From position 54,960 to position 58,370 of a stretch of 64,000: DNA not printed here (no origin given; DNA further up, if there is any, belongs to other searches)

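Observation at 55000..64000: Lower-GC island encoding a TPR membrane protein and two large proteins with PD-(D/E)xK/NERD-like C-termini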

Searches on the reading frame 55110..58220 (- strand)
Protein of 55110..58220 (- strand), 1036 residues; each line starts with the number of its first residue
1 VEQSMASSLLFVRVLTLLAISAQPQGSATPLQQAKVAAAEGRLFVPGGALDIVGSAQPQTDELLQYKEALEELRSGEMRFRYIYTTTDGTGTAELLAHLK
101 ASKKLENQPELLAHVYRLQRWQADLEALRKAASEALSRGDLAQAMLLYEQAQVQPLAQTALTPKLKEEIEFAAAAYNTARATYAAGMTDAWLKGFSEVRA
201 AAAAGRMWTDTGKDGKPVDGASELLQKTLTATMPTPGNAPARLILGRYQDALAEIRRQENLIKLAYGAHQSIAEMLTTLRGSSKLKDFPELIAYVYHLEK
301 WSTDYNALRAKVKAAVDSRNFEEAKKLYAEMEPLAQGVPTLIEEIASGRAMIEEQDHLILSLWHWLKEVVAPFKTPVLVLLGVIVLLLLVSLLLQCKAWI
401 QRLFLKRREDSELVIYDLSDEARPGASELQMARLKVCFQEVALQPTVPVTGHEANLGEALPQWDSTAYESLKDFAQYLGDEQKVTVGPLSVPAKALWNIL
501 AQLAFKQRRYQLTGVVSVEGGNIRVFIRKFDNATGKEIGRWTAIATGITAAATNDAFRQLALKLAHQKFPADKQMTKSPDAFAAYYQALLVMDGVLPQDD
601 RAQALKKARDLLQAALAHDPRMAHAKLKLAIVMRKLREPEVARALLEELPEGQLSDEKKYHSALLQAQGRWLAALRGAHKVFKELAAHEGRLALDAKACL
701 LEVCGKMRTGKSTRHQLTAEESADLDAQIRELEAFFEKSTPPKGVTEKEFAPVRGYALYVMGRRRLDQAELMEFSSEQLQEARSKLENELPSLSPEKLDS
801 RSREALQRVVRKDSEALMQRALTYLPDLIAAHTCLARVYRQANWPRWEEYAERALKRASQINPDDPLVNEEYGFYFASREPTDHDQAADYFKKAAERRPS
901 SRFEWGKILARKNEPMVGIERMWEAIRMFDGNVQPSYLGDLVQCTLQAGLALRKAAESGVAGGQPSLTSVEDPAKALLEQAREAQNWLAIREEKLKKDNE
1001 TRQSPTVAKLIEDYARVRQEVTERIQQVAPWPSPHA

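Call 8: search_protein_families(library=pfam, proteins=[window:55110-58220:-], max_evalue=1)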
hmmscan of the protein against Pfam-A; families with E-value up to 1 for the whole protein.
window:55110-58220:- (1036 aa): 2 families
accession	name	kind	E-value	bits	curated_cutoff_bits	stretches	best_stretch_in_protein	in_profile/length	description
PF14559.12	TPR_19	-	0.00013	22.6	25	1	603-664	5-65/68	Tetratricopeptide repeat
PF14814.11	UB2H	-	0.13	12.8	27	1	493-539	9-56/85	Bifunctional transglycosylase second domain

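Call 9: search_protein_families(library=padloc, proteins=[window:55110-58220:-], max_evalue=1)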
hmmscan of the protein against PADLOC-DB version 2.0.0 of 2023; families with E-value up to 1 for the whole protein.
window:55110-58220:- (1036 aa): 0 families

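Call 10: search_protein_families(library=ncbifam, proteins=[window:55110-58220:-], max_evalue=0.1)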
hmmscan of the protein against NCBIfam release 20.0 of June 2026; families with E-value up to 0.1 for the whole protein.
window:55110-58220:- (1036 aa): 2 families
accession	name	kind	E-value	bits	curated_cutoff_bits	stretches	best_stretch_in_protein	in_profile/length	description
TIGR02521.1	type_IV_pilW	equivalog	2.3e-08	33.9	154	2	818-897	54-128/234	type IV pilus biogenesis/stability protein PilW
NF040959.1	MamA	equivalog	0.0081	15.6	200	0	853-896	160-201/204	magnetosome protein MamA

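Call 12: search_protein_families(library=phrogs, proteins=[window:55110-58220:-], max_evalue=0.1)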
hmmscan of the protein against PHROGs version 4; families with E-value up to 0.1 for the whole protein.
window:55110-58220:- (1036 aa): 0 families

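Call 45: find_homologous_proteins(query=window:55110-58220:-, max_evalue=0.001)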
Query window:55110-58220:- (1036 aa): 2 proteins with E <= 0.001 among 8000 candidates.
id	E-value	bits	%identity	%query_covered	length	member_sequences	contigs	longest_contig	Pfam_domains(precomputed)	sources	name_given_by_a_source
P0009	0.0e+0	2272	100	100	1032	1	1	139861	-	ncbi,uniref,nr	ncbi:tetratricopeptide repeat protein [Hyalangium gracile]|uniref:tetratricopeptide repeat protein n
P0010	0.0e+0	1071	55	97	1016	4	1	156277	-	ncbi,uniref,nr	ncbi:tetratricopeptide repeat protein [Myxococcus fulvus]|uniref:tetratricopeptide repeat protein n=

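Call 72: search_solved_structures(query=P0009, max_evalue=1)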
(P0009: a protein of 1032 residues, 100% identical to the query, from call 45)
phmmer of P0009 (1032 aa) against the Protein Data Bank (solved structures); distinct sequences matched with E-value up to 1: 7.
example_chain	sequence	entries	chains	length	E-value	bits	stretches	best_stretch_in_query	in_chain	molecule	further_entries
8os1_B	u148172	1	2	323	0.02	16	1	851-933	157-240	Peroxisome targeting signal 1 receptor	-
8ggd_E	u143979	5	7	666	0.081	14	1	851-933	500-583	Peroxisome targeting signal 1 receptor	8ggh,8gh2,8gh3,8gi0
9fef_E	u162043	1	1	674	0.082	14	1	851-933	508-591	Peroxisome targeting signal 1 receptor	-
7eqh_A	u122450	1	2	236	0.53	11.3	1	803-897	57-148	Heme oxygenase 1, chloroplastic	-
2mcf_A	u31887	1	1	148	0.66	11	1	62-139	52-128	TGAM_1934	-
7aih_Am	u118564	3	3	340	0.66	11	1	287-331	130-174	mL75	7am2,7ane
2wqh_A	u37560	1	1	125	0.94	10.5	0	835-930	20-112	CTPR3Y3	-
